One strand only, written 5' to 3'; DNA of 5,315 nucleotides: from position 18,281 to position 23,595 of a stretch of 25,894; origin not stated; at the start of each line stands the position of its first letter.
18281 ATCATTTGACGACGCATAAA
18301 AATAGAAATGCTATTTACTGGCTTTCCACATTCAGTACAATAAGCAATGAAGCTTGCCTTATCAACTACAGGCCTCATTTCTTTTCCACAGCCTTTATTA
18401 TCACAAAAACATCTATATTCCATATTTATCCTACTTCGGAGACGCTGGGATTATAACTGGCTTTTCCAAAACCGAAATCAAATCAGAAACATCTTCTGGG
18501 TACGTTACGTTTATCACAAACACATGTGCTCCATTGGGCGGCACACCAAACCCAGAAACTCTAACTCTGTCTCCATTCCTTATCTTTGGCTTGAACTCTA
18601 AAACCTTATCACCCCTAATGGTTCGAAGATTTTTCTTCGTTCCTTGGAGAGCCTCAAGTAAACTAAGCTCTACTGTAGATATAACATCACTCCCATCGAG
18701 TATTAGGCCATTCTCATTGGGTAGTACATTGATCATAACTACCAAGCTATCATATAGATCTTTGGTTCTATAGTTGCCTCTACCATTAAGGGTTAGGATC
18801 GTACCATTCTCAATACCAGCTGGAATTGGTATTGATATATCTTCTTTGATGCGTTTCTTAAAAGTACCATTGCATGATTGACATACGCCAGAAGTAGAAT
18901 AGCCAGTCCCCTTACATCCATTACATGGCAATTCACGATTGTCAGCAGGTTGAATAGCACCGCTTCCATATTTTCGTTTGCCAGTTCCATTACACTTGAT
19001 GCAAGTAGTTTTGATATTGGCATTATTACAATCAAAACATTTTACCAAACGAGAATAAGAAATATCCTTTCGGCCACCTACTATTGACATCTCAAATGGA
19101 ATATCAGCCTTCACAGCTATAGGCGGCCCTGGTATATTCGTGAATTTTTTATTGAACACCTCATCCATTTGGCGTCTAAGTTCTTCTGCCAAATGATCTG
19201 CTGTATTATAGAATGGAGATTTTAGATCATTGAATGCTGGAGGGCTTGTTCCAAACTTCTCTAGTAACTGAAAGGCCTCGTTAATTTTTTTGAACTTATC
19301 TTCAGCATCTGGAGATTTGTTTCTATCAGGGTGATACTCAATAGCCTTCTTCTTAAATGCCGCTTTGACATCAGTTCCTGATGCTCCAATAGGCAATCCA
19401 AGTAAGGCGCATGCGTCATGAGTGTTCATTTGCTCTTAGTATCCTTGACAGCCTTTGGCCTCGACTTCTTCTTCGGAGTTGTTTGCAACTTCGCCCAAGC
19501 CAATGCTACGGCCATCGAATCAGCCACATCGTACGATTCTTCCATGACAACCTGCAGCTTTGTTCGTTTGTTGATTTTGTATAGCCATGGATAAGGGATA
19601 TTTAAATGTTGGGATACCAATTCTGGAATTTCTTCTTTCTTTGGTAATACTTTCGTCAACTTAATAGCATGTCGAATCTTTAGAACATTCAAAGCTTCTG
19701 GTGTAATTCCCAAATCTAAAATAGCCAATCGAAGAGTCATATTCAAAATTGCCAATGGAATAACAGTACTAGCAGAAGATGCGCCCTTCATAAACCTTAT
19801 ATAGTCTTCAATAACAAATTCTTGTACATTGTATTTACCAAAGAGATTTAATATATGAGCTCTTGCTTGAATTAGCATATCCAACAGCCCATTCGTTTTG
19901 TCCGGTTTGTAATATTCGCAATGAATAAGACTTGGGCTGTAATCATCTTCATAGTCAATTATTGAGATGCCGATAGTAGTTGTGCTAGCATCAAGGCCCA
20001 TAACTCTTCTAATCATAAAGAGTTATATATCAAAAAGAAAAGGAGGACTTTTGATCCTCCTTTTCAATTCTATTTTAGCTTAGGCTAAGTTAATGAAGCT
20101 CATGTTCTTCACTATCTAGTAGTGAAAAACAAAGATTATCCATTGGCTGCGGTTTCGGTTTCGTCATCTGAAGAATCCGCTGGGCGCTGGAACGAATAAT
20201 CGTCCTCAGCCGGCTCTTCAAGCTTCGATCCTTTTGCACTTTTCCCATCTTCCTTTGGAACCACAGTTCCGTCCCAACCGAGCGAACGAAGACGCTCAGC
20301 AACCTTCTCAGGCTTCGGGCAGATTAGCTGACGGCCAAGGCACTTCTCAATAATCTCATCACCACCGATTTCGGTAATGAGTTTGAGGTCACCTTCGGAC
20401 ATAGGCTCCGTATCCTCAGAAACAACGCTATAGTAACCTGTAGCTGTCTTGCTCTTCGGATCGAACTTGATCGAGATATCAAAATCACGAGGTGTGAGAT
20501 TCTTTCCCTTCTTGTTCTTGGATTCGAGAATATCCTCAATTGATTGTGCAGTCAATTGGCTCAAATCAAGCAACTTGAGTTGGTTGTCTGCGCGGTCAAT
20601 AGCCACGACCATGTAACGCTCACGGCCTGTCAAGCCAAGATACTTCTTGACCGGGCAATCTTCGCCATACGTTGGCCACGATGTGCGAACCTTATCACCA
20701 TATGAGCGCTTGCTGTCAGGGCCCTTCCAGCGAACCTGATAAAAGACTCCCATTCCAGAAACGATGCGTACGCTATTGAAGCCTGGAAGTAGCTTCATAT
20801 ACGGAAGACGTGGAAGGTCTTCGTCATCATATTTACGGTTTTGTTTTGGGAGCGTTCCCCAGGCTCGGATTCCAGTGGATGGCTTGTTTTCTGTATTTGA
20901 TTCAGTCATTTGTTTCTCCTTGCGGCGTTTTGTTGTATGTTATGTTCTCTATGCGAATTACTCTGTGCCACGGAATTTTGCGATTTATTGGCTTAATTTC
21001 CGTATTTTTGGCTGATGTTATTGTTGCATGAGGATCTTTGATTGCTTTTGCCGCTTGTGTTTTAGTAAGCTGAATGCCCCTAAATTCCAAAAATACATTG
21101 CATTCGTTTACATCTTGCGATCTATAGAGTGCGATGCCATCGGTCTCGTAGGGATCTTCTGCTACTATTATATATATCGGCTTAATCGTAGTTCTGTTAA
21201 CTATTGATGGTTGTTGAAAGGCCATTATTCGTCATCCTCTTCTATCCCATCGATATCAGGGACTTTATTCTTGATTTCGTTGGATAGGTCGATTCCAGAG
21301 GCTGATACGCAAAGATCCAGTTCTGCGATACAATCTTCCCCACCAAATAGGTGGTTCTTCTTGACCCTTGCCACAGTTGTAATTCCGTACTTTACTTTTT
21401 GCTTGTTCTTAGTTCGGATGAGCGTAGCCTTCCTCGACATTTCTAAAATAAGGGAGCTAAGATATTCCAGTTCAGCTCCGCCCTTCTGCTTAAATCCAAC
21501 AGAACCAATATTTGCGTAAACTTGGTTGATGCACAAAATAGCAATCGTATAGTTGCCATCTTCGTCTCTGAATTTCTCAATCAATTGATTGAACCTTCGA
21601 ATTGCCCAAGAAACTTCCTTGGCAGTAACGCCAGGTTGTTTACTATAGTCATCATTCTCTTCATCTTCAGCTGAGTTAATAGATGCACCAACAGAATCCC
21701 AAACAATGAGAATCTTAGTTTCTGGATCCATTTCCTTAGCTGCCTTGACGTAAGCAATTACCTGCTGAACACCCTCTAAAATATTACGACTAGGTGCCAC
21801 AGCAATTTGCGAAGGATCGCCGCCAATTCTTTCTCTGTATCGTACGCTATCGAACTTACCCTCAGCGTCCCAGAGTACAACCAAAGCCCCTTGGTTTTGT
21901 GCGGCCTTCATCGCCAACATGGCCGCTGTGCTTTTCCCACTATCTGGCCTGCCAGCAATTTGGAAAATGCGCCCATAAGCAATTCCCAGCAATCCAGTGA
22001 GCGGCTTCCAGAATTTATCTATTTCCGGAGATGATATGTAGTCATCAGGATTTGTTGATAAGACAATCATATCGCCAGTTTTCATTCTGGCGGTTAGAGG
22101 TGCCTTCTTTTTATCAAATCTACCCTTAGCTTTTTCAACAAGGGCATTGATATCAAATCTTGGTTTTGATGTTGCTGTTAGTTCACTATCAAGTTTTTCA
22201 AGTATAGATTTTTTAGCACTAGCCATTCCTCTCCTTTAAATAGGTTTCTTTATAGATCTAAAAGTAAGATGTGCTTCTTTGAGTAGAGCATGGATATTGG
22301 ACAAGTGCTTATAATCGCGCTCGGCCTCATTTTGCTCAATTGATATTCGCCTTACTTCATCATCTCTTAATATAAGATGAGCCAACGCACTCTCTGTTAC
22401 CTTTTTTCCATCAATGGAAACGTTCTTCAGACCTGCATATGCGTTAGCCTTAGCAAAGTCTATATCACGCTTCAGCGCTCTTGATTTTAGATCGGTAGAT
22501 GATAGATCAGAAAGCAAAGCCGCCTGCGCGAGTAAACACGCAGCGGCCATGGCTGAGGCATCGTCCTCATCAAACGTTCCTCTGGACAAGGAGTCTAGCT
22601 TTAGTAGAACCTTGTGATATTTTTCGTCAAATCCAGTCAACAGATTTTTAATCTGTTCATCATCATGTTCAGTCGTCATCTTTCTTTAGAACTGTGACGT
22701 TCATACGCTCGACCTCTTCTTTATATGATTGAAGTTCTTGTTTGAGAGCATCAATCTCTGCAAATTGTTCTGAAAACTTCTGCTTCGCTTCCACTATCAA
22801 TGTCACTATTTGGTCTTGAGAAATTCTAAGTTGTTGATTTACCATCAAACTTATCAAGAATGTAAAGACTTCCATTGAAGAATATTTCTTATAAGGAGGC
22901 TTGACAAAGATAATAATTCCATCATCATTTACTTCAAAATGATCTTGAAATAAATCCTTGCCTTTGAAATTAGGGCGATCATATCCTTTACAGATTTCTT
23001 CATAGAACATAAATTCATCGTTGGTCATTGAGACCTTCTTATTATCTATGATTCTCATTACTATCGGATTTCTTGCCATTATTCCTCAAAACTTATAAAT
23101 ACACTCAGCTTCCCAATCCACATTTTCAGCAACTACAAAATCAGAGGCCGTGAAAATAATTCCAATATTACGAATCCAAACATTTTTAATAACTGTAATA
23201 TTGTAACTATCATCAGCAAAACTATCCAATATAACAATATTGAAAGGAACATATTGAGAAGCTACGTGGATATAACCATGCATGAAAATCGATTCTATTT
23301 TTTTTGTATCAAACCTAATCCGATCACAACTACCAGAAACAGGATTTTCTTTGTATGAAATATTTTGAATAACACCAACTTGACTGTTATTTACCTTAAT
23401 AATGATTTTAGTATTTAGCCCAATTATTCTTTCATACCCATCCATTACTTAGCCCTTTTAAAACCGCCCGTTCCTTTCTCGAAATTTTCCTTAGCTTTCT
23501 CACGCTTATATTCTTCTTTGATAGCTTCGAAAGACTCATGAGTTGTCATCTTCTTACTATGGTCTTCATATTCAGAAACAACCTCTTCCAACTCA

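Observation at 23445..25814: Tandem array of five paralogous small genes with a conserved C-terminal ...KA[QK]...G-G-G-F-[F/M/K]-R motif, which I do not recognise as a known family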

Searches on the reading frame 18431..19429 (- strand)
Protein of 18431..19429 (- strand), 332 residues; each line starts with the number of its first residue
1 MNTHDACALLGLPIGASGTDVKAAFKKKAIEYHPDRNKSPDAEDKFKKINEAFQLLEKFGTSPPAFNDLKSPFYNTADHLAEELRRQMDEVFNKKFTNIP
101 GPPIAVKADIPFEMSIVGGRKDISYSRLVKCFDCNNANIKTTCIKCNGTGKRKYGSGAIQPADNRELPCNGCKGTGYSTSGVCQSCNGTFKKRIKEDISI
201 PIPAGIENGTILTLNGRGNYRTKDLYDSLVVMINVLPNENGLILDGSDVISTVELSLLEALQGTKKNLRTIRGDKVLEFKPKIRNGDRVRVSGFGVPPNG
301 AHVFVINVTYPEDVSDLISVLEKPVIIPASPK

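Call 7: search_protein_families(library=phrogs, proteins=[window:18431-19429:-], max_evalue=0.001)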
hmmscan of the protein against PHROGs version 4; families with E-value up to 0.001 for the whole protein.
window:18431-19429:- (332 aa): 4 families
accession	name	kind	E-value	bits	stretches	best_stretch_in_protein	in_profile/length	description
phrog_14336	-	unknown function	8.3e-43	148.1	2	99-314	114-334/363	-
phrog_3931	-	unknown function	3.2e-05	25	0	167-193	30-57/59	-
phrog_13942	-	unknown function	8.9e-05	22.9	1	3-63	14-71/336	-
phrog_12902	-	unknown function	9e-05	23.7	0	167-199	24-59/61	-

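Call 31: search_protein_families(library=pfam, proteins=[window:18431-19429:-], max_evalue=0.01)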
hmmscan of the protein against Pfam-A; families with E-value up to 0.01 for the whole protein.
window:18431-19429:- (332 aa): 4 families
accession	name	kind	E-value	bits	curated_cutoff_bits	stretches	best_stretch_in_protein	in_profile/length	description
PF01556.23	DnaJ_C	-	6.3e-19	68.9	26.6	1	105-311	2-152/152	DnaJ C terminal domain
PF00226.36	DnaJ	-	1.9e-14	53.9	27.8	1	9-57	5-54/63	DnaJ domain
PF00684.25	DnaJ_CXXCXGXG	-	0.00025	21.7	32.7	1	135-189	5-64/65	DnaJ central domain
PF15777.11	Anti-TRAP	-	0.0018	18.7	32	0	138-177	8-41/59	Tryptophan RNA-binding attenuator protein inhibitory protein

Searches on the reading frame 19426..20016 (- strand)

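Call 7: search_protein_families(library=phrogs, proteins=[window:19426-20016:-], max_evalue=0.001)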
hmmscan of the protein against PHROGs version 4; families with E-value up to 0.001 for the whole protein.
window:19426-20016:- (196 aa): 1 family
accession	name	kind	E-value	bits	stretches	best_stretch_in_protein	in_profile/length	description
phrog_159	-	DNA, RNA and nucleotide metabolism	9.5e-15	55.4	1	1-192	86-264/330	RuvC-like Holliday junction resolvase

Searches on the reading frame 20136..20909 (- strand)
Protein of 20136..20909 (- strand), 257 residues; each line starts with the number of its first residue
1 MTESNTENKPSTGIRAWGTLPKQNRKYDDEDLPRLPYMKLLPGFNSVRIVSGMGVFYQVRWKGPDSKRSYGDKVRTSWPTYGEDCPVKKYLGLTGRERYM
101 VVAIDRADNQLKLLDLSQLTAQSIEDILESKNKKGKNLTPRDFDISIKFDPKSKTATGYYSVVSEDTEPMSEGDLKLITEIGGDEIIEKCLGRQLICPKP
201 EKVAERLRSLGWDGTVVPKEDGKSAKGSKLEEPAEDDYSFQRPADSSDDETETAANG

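Call 7: search_protein_families(library=phrogs, proteins=[window:20136-20909:-], max_evalue=0.001)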
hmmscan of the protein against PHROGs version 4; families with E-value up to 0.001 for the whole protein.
window:20136-20909:- (257 aa): 2 families
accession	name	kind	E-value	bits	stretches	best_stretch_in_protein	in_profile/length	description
phrog_1607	-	DNA, RNA and nucleotide metabolism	7.6e-08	33.3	1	83-158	69-167/285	single strand DNA binding protein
phrog_8542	-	unknown function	0.00047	20.7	0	97-173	120-196/298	-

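Call 45: search_protein_families(library=ncbifam, proteins=[window:20136-20909:-], max_evalue=1)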
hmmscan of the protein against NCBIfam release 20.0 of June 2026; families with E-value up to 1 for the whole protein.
window:20136-20909:- (257 aa): 0 families

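Call 46: search_protein_families(library=pfam, proteins=[window:20136-20909:-], max_evalue=10)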
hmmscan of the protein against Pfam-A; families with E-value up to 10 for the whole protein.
window:20136-20909:- (257 aa): 0 families

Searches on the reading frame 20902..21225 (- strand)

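Call 3: search_protein_families(library=phrogs, proteins=[window:20902-21225:-], max_evalue=0.01)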
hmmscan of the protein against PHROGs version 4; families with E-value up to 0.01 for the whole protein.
window:20902-21225:- (107 aa): 0 families

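Call 4: search_protein_families(library=pfam, proteins=[window:20902-21225:-], max_evalue=0.01)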
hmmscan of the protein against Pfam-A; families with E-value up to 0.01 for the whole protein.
window:20902-21225:- (107 aa): 1 family
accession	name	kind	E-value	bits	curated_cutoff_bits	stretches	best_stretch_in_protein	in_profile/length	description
PF01035.26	DNA_binding_1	-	0.0013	18.9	27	1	54-93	20-59/81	6-O-methylguanine DNA methyltransferase, DNA binding domain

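Call 45: search_protein_families(library=ncbifam, proteins=[window:20902-21225:-], max_evalue=1)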
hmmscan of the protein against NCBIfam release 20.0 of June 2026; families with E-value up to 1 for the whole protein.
window:20902-21225:- (107 aa): 1 family
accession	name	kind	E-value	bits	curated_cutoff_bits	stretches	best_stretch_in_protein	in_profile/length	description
TIGR00589.1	ogt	superfamily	0.02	14.9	46.4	1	50-94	17-61/80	methylated-DNA--[protein]-cysteine S-methyltransferase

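Call 46: search_protein_families(library=pfam, proteins=[window:20902-21225:-], max_evalue=10)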
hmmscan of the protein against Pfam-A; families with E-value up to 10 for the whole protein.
window:20902-21225:- (107 aa): 1 family
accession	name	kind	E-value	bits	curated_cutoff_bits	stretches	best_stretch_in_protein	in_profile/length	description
PF01035.26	DNA_binding_1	-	0.0013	18.9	27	1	54-93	20-59/81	6-O-methylguanine DNA methyltransferase, DNA binding domain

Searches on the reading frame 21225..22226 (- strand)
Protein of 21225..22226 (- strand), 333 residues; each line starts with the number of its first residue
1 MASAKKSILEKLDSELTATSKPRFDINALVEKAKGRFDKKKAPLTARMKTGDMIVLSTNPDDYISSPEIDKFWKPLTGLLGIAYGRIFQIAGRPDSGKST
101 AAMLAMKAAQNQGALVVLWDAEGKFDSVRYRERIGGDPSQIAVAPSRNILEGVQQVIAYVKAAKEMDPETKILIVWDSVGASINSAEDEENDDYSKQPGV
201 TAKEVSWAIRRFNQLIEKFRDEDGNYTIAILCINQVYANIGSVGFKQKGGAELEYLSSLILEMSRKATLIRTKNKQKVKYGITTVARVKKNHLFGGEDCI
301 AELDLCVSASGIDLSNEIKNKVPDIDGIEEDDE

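Call 3: search_protein_families(library=phrogs, proteins=[window:21225-22226:-], max_evalue=0.01)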
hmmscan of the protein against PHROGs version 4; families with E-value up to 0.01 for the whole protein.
window:21225-22226:- (333 aa): 3 families
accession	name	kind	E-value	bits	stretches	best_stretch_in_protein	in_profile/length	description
phrog_97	-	other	7.8e-36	125.3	1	62-313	58-287/506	UvsX-like recombinase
phrog_8337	-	DNA, RNA and nucleotide metabolism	9.8e-23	81.9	1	69-293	54-267/273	DNA repair protein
phrog_19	-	DNA, RNA and nucleotide metabolism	0.0053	16.7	1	81-118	349-386/621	DnaB-like replicative helicase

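Call 4: search_protein_families(library=pfam, proteins=[window:21225-22226:-], max_evalue=0.01)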
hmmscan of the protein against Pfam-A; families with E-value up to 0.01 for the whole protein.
window:21225-22226:- (333 aa): 1 family
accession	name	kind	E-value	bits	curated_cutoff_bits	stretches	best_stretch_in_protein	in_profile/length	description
PF00154.27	RecA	-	1.4e-14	54.7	27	1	77-292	44-243/262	recA bacterial DNA recombination protein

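Call 36: search_dna_similar(query=window:21225-22226:-, collection=phages, mode=protein, max_evalue=0.00001, max_rows=15)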
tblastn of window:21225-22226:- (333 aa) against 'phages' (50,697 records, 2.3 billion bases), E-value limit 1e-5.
Records with a match: 858; places in all: 858; records where one place covers at least 80% of the query: 140.
Best place of each record, by identity: <60% 858.
By first word of the organism name: Staphylococcus 245; Bacillus 214; Mycobacterium 154; Streptomyces 83; Listeria 58; Enterococcus 52; Prevotella 11; Bacteriophage 8; Thermus 8; Lactobacillus 5; and 12 more.
By host as written in the record: Mycobacterium smegmatis mc2 155 110; - 71; Staphylococcus aureus 64; Listeria monocytogenes 47; Streptomyces griseus ATCC 10137 39; Streptomyces lividans JI 1326 27; Bacillus cereus 24; Bacillus thuringiensis subsp. kurstaki 20; and 170 more.
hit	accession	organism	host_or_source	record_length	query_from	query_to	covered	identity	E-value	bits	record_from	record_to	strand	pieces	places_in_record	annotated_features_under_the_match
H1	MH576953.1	Mycobacterium phage Hopey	Mycobacterium smegmatis mc2155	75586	23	308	86%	28.5%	5e-8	61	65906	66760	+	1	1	115: RecA-like DNA recombinase | 114: hypothetical protein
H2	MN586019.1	Mycobacterium phage Stark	Mycobacterium smegmatis mc#155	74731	23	308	86%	28.2%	3e-7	58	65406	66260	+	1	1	115: RecA-like DNA recombinase | 114: hypothetical protein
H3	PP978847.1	Mycobacterium phage Teaspoon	Mycobacterium smegmatis mc2155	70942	23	308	86%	28.2%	4e-7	58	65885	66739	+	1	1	116: RecA-like DNA recombinase | 115: hypothetical protein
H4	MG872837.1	Mycobacterium phage Gage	Mycobacterium smegmatis mc2155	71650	23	308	86%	28.2%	4e-7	58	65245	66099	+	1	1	117: RecA-like DNA recombinase | 116: hypothetical protein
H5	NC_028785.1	Mycobacterium phage NelitzaMV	Mycobacterium smegmatis mc2 155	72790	23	308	86%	28.2%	4e-7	58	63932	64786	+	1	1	UvsX-like recombinase | hypothetical protein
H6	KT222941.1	Mycobacterium phage NelitzaMV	Mycobacterium smegmatis mc2 155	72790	23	308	86%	28.2%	4e-7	58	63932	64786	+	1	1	RecA-like DNA recombinase | hypothetical protein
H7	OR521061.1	Mycobacterium phage Saints25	Mycobacterium smegmatis mc2 155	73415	23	308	86%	28.2%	4e-7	58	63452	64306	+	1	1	111: RecA-like DNA recombinase | 110: hypothetical protein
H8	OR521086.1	Mycobacterium phage Highbury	Mycobacterium smegmatis mc2 155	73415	23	308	86%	28.2%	4e-7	58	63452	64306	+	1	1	111: RecA-like DNA recombinase | 110: hypothetical protein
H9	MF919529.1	Mycobacterium phage Sassay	Mycobacterium smegmatis mc2 155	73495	23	308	86%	28.2%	4e-7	58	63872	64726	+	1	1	RecA-like DNA recombinase | hypothetical protein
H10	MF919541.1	Mycobacterium phage YassJohnny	Mycobacterium smegmatis mc2 155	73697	23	308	86%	28.2%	4e-7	58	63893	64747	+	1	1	RecA-like DNA recombinase | hypothetical protein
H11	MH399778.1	Mycobacterium phage Icee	Mycobacterium smegmatis mc2 155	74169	23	308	86%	28.2%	4e-7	58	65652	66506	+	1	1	120: RecA-like DNA recombinase | 119: hypothetical protein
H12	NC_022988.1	Mycobacterium phage Bruin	Mycobacterium smegmatis mc2 155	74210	23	308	86%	28.2%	4e-7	58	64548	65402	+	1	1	112: UvsX-like recombinase | 111: hypothetical protein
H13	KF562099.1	Mycobacterium phage Bruin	Mycobacterium smegmatis mc2 155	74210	23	308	86%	28.2%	4e-7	58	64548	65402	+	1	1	112: RecA-like DNA recombinase | 111: hypothetical protein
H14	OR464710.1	Mycobacterium phage mushipu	Mycolicibacterium smegmatis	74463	23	308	86%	28.2%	4e-7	58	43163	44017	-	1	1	recA: recombinase | hypothetical protein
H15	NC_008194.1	Mycobacterium phage 244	Mycobacterium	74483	23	308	86%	28.2%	4e-7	58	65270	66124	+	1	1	UvsX-like recombinase | gp116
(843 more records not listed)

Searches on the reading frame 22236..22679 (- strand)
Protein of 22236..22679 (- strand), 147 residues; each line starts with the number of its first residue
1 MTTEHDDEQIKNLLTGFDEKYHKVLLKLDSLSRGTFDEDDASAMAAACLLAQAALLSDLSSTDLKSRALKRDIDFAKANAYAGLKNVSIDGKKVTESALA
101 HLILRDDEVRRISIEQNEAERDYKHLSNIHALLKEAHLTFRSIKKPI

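Call 3: search_protein_families(library=phrogs, proteins=[window:22236-22679:-], max_evalue=0.01)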
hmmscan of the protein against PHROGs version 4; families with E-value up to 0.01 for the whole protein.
window:22236-22679:- (147 aa): 1 family
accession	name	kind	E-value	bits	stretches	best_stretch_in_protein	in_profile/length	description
phrog_35339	-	unknown function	0.0036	18.5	1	85-125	4-44/56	-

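Call 4: search_protein_families(library=pfam, proteins=[window:22236-22679:-], max_evalue=0.01)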
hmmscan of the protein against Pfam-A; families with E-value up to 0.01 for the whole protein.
window:22236-22679:- (147 aa): 0 families

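Call 37: search_dna_similar(query=window:22236-22679:-, collection=phages, mode=protein, max_evalue=0.01, max_rows=15)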
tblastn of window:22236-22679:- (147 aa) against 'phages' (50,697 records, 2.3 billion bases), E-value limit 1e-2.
No match.

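Call 45: search_protein_families(library=ncbifam, proteins=[window:22236-22679:-], max_evalue=1)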
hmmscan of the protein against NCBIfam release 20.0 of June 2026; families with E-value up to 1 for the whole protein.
window:22236-22679:- (147 aa): 0 families

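Call 46: search_protein_families(library=pfam, proteins=[window:22236-22679:-], max_evalue=10)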
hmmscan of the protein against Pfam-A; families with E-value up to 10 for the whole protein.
window:22236-22679:- (147 aa): 1 family
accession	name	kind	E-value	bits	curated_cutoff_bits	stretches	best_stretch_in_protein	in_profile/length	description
PF06920.19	DHR-2_Lobe_A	-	0.085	13.6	26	1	112-136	124-148/154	DHR-2, Lobe A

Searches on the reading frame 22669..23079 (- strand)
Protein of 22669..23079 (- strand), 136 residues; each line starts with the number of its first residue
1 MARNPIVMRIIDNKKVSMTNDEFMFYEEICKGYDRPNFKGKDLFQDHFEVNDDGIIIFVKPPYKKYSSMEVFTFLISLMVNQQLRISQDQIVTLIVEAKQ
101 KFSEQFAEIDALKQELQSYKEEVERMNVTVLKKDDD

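Call 3: search_protein_families(library=phrogs, proteins=[window:22669-23079:-], max_evalue=0.01)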
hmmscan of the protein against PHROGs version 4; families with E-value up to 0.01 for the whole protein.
window:22669-23079:- (136 aa): 0 families

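Call 4: search_protein_families(library=pfam, proteins=[window:22669-23079:-], max_evalue=0.01)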
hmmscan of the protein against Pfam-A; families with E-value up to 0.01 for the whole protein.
window:22669-23079:- (136 aa): 1 family
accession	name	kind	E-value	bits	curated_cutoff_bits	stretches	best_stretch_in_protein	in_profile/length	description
PF16515.11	HIP1_clath_bdg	-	0.0005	20.8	28.8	1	89-133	34-78/99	Clathrin-binding domain of Huntingtin-interacting protein 1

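Call 45: search_protein_families(library=ncbifam, proteins=[window:22669-23079:-], max_evalue=1)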
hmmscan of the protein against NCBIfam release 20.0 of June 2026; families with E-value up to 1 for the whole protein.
window:22669-23079:- (136 aa): 2 families
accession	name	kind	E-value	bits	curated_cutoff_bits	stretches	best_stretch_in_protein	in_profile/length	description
NF045584.1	cas14_MBL_CASP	equivalog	0.0033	15.8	800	1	50-133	449-535/612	type VII CRISPR-associated protein Cas14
NF033741.1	NlpC_p60_RipA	exception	0.053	12.6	625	1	85-127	175-217/457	NlpC/P60 family peptidoglycan endopeptidase RipA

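Call 46: search_protein_families(library=pfam, proteins=[window:22669-23079:-], max_evalue=10)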
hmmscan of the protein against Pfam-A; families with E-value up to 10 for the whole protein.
window:22669-23079:- (136 aa): 4 families
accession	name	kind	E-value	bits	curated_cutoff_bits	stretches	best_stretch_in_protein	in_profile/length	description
PF16515.11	HIP1_clath_bdg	-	0.0005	20.8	28.8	1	89-133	34-78/99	Clathrin-binding domain of Huntingtin-interacting protein 1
PF23750.1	RsgI_M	-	0.028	15.4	25.3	1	50-134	28-111/133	Anti-sigma factor RsgI-like central domain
PF08758.17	Cadherin_pro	-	0.075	13.7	23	1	29-61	32-61/90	Cadherin prodomain like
PF03602.21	Cons_hypoth95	-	0.078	13.1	24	1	56-115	116-171/182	Conserved hypothetical protein 95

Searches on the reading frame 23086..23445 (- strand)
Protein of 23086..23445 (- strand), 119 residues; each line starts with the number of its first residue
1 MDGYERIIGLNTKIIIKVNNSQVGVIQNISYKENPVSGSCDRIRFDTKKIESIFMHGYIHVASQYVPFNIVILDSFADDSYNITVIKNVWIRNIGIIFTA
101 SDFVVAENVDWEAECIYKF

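Call 3: search_protein_families(library=phrogs, proteins=[window:23086-23445:-], max_evalue=0.01)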
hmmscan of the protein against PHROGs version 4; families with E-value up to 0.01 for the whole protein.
window:23086-23445:- (119 aa): 1 family
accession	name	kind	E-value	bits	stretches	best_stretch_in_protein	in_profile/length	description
phrog_7543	-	unknown function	0.0016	17.7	1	14-119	704-807/826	-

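Call 4: search_protein_families(library=pfam, proteins=[window:23086-23445:-], max_evalue=0.01)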
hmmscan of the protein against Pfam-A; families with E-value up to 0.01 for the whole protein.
window:23086-23445:- (119 aa): 0 families

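Call 45: search_protein_families(library=ncbifam, proteins=[window:23086-23445:-], max_evalue=1)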
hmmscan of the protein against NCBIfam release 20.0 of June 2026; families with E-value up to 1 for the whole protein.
window:23086-23445:- (119 aa): 0 families
